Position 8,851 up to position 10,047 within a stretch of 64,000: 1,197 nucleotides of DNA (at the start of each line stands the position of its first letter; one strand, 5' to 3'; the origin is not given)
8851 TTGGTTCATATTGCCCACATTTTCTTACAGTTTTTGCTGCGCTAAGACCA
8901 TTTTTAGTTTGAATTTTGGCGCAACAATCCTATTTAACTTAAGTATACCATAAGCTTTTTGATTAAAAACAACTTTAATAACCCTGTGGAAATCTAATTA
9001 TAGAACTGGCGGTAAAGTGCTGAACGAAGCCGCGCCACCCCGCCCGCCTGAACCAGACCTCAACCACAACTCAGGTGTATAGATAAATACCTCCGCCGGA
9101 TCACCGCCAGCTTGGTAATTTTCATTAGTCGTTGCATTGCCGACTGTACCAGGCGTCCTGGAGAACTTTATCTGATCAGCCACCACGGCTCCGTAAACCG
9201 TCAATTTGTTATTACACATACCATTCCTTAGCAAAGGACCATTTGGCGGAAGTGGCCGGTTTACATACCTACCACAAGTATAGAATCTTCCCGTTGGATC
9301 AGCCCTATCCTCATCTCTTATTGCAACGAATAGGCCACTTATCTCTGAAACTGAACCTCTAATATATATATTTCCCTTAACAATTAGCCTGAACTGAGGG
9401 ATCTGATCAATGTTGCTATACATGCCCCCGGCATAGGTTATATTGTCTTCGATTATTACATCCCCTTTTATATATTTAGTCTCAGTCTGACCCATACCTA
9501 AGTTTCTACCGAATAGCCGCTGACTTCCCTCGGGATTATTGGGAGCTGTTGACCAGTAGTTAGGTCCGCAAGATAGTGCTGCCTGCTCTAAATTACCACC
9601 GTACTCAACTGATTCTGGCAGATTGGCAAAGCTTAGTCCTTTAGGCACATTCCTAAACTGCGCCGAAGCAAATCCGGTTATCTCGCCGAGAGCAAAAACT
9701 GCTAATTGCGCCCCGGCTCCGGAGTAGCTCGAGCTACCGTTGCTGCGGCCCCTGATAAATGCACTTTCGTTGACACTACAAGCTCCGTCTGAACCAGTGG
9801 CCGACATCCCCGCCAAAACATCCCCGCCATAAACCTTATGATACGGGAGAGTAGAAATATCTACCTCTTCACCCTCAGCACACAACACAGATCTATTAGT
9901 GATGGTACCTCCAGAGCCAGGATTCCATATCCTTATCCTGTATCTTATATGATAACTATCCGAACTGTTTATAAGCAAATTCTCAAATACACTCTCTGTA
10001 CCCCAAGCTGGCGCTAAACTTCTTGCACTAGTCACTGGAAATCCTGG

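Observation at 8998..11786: Unrecognisable 753-aa secreted Cys-rich protein and a coupled TM protein head a secretin-less T4P operon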

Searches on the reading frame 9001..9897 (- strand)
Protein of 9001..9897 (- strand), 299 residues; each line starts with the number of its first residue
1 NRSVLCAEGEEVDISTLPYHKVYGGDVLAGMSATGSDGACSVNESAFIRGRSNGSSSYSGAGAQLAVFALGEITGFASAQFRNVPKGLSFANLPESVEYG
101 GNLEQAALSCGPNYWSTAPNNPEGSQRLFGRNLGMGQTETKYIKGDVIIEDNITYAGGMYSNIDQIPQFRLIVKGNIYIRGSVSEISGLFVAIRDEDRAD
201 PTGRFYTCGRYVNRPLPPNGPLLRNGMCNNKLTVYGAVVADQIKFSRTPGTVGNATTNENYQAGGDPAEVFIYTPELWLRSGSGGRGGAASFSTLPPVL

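Call 34: find_related_loci(query=A3, collection=genome_contigs, flank=10000)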
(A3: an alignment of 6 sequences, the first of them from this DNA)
Query A3 (285 aa) in genome_contigs; peptide patterns used: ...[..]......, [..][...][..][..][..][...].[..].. (x = any residue, [..] = any of these).
76 stretches matched a pattern; 51 encode a relative of the query (tblastn E <= 1e-3); 50 distinct loci.
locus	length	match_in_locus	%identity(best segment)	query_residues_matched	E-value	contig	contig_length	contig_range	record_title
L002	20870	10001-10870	44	4-285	1e-58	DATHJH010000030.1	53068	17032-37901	MAG TPA_asm: Candidatus Limnocylindria bacterium isolate SMAG_U12547 k141_6587, whole genome shotgun sequence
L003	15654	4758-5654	43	4-285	6e-58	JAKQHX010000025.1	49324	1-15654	MAG: bacterium isolate USDE_metabat.59 k141_1798493, whole genome shotgun sequence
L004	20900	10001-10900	37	4-285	6e-45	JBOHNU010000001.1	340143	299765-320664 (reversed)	MAG: Candidatus Saccharimonadales bacterium isolate SD8029_maxbin2.bin.13 NODE_1_length_340143_cov_2.844225, whole genom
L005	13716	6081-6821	37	4-266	3e-41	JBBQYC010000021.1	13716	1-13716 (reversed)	MAG: Candidatus Saccharimonadales bacterium isolate Co_metawrap_2145 Cmw_2145_k141_4281087_length_13716_cov_9.9973, whol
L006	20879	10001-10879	37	4-285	4e-41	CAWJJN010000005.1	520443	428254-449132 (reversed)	MAG: uncultured Candidatus Saccharibacteria bacterium isolate MFD05674.bin.1.49 genome assembly, contig: contig_86960, w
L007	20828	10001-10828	39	4-285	3e-39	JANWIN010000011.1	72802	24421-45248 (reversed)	MAG: Candidatus Saccharimonadales bacterium isolate CRAIB_MAG42 c_000000074883, whole genome shotgun sequence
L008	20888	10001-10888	35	20-285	1e-38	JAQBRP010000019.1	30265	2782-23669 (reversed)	MAG: Candidatus Saccharibacteria bacterium isolate RYN_403 scaffold_1753746, whole genome shotgun sequence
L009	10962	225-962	36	4-266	6e-38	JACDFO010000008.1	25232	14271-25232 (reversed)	MAG: Candidatus Saccharibacteria bacterium isolate MGR_bin388 SD2905_NODE_245_length_25232_cov_1.231986, whole genome sh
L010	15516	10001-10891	34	1-285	1e-36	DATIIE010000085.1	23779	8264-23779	MAG TPA_asm: Candidatus Saccharimonadales bacterium isolate SMAG_U15656 k141_385294, whole genome shotgun sequence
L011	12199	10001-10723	37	42-285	2e-36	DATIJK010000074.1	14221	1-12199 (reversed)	MAG TPA_asm: Candidatus Saccharimonadales bacterium isolate SMAG_U15689 k141_438863, whole genome shotgun sequence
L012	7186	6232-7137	34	4-285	9e-36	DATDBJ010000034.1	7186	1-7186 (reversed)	MAG TPA_asm: Candidatus Saccharimonadales bacterium isolate SMAG_U119 k141_1341339, whole genome shotgun sequence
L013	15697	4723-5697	35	4-285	2e-35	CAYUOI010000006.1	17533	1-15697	MAG TPA_asm: uncultured Candidatus Saccharibacteria bacterium isolate SRP200132_co1_569 genome assembly, contig: NODE_55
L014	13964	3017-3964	34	2-285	7e-35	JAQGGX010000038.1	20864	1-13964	MAG: Candidatus Saccharibacteria bacterium isolate RYN_418 scaffold_1271878, whole genome shotgun sequence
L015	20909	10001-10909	35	4-285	4e-35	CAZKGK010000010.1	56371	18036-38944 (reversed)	MAG TPA_asm: uncultured Candidatus Saccharibacteria bacterium isolate SRP200132_co1_660 genome assembly, contig: NODE_85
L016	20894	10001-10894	33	4-285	2e-34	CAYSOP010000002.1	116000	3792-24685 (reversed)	MAG TPA_asm: uncultured Candidatus Saccharibacteria bacterium isolate SRP200132_co1_551 genome assembly, contig: NODE_15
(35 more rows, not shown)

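Call 47: search_solved_structures(query=A5, max_evalue=10)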
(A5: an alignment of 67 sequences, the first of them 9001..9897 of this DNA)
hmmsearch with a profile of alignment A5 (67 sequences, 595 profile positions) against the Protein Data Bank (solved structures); distinct sequences matched with E-value up to 10: 0.

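Call 51: predict_structure(alignment_id=A5)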
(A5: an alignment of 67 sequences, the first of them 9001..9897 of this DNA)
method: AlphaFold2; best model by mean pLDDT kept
length: 299 residues; sequences in the alignment: 67
mean_pLDDT: 86.4   pTM: 0.86
mean pLDDT of the five models: 86.4, 85.5, 85.2, 85.1, 83.8
residues with pLDDT >= 90: 192; 70-90: 67; 50-70: 17; < 50: 23
segments of 3 or more residues with pLDDT < 50: 1-6, 283-299
pLDDT, mean of each block of 10 residues (from residue 1): 48 77 93 87 92 85 92 90 82 66 80 91 94 97 97 95 95 98 98 96 97 94 92 97 95 91 93 89 44 41
secondary structure, 60 per line:
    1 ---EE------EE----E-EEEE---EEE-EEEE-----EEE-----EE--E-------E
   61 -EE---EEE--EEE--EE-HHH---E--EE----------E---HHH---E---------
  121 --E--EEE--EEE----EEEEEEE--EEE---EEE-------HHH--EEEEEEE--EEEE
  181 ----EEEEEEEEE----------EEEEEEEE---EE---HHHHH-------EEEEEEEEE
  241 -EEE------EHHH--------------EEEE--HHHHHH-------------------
elements in order: E20-23 E27-29 E31-34 E40-42 E67-69 E72-74 E126-128 E131-133 E138-144 E147-149 E153-155 E168-174 E177-180 E185-193 E204-211 H220-224 E232-240 E242-244 E269-272 H275-280

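Call 54: fold_search(model_id=the predicted structure, library=pdb)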
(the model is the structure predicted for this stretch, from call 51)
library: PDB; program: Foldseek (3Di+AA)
matches with E <= 10: 34; with E <= 0.001: 0
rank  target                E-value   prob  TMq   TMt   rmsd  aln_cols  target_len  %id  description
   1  9lhs                  1.1e-01  0.21  0.22  0.28  12.7       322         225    7  Crystal structure of an ice-binding protein from Candidatus Cryosericum odellii (released 2025-09-03)
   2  5uyt_B                1.2e-01  0.08  0.14  0.11  18.2       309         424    9  Crystal structure of ice binding protein from an Antarctic bacterium Flavobacteriaceae (released 2017-10-25)
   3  6qvi_B                1.5e-01  0.10  0.21  0.15  13.3       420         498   11  Crystal structure of competence-associated pilin ComZ from Thermus thermophilus (released 2019-05-29)
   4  4nu3_A                3.0e-01  0.14  0.22  0.28  16.7       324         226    9  Crystal structure of mFfIBP, a capping head region swapped mutant of ice-binding protein (released 2014-04-16)
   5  8x0z                  3.3e-01  0.12  0.22  0.28  11.1       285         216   10  Crystal structure of A101C/A120C mutant of FfIBP (released 2024-11-13)
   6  4nu3_B                3.5e-01  0.14  0.23  0.29  16.4       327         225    8  Crystal structure of mFfIBP, a capping head region swapped mutant of ice-binding protein (released 2014-04-16)
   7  8x1l                  3.5e-01  0.08  0.18  0.23  11.6       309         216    9  Crystal structure of S96C/L132C mutant of FfIBP (released 2024-11-13)
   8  4nu2                  3.7e-01  0.15  0.23  0.30  11.8       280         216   10  Crystal structure of an ice-binding protein (FfIBP) from the Antarctic bacterium, Flavobacterium frigoris PS1 (released 2014-04-16)
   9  3uyv_A                3.9e-01  0.18  0.26  0.32  10.9       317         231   10  Crystal structure of a glycosylated ice-binding protein (LeIBP) from Arctic yeast (released 2012-02-29)
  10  6riq_A                5.6e-01  0.57  0.14  0.34   3.8        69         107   19  MinCD filament from Pseudomonas aeruginosa (released 2019-06-19)
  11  9lhn_A                9.5e-01  0.10  0.24  0.29  11.8       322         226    7  Crystal structure of Ice binding protein from Candidatus Cryosericum odellii SMC5 (released 2025-09-03)
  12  9fdy_C                1.3e+00  0.01  0.09  0.09  18.3       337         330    9  Betaglycan Orphan Domain (ratBGo) in complex with TGF-b1 and extracellular domain of TGFBRII (released 2025-03-12)
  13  9u4u_A                1.5e+00  0.01  0.08  0.10  18.4       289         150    8  Structure of the functional amyloid FapC from Pseudomonas sp.UK4 (released 2025-08-06)
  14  6n2b_B                1.8e+00  0.03  0.15  0.13  18.7       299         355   12  The Crystal Structure of Caldicellulosiruptor kristjanssonii Tapirin C-terminal domain (released 2018-12-19)
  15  9lhr_A                2.1e+00  0.03  0.19  0.23  11.6       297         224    7  Crystal structure of Ice binding protein from Candidatus Cryosericum odellii SMC5 (released 2025-09-03)
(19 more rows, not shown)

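Call 59: search_protein_families(library=pfam, alignment_id=A5, max_evalue=0.1)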
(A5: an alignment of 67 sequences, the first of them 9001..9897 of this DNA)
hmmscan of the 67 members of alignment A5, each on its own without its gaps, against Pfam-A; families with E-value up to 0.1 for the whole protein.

A. member 1, window:9001-9897:- (299 aa): 0 families

B. families by the number of members that match (of 67 scanned): 16 families
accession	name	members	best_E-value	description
PF23981.1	DUF7305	12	1.2e-05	Domain of unknown function (DUF7305)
PF16158.11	N_BRCA1_IG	3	0.0014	Ig-like domain from next to BRCA1 gene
PF04234.18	CopC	2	0.036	CopC domain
PF16656.11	Pur_ac_phosph_N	1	0.00046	Purple acid Phosphatase, N-terminal domain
PF11413.13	HIF-1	1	0.0092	Hypoxia-inducible factor-1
PF16488.10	ArgoL2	1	0.011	Argonaute linker 2 domain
PF06832.18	BiPBP_C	1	0.013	Penicillin-Binding Protein C-terminus Family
PF07705.17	CARDB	1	0.018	CARDB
PF18573.7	BclA_C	1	0.024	BclA C-terminal domain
PF11442.13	DUF2826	1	0.035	Protein of unknown function (DUF2826)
PF23934.1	DUF7270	1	0.047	Domain of unknown function (DUF7270)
PF13333.12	rve_2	1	0.055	Integrase core domain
PF15366.11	DUF4597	1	0.062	Domain of unknown function (DUF4597)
PF22367.1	FlgE_3rd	1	0.076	Flagellar hook protein FlgE, third domain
PF24269.1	DUF7467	1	0.082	Domain of unknown function (DUF7467)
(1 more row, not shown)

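Call 70: fold_search(model_id=the predicted structure, library=viral)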
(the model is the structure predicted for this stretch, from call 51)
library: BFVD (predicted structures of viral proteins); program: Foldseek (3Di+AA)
matches with E <= 10: 106; with E <= 0.001: 0
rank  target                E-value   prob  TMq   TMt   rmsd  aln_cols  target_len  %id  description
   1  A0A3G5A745            9.3e-02  0.08  0.15  0.16  14.8       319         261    9  DUF3494 domain-containing protein [Hyperionvirus sp.]
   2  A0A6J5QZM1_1          2.8e-01  0.06  0.11  0.04  19.5       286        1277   12  PKD/Chitinase domain containing protein [uncultured Caudovirales phage]
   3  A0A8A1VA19            4.7e-01  0.02  0.07  0.11  22.1       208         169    8  (no name in the UniProt tables at hand)
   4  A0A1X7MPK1            5.8e-01  0.02  0.12  0.06  23.9       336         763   10  Fiber [Bottlenose dolphin adenovirus 1]
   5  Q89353                6.1e-01  0.02  0.10  0.04  22.0       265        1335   14  Chlorovirus glycoprotein repeat domain-containing protein [Paramecium bursaria Chlorella virus 1]
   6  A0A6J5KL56            1.2e+00  0.10  0.20  0.13  17.6       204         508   11  C1q domain containing protein [uncultured Caudovirales phage]
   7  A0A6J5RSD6            1.2e+00  0.02  0.11  0.07  20.4       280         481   12  Uncharacterized protein [uncultured Caudovirales phage]
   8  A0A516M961            1.6e+00  0.06  0.14  0.05  10.8       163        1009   13  (no name in the UniProt tables at hand)
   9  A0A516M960            1.6e+00  0.02  0.12  0.07  17.4       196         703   10  (no name in the UniProt tables at hand)
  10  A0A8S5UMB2            1.8e+00  0.01  0.10  0.14  14.8       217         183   10  Uncharacterized protein [Myoviridae sp. ctCo31]
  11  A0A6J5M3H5            1.9e+00  0.04  0.13  0.06  17.3       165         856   12  Protein Gp5, N-terminal OB-fold domain containing protein [uncultured Caudovirales phage]
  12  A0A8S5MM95            1.9e+00  0.01  0.10  0.16  22.9       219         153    9  Uncharacterized protein [Podoviridae sp. ctlpi2]
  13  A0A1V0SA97            2.2e+00  0.02  0.12  0.20  12.5       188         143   11  Uncharacterized protein [Catovirus CTV1]
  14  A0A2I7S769            2.2e+00  0.02  0.12  0.07  18.0       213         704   13  (no name in the UniProt tables at hand)
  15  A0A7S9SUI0            2.3e+00  0.02  0.09  0.16  13.0       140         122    8  Uncharacterized protein [Virus NIOZ-UU159]
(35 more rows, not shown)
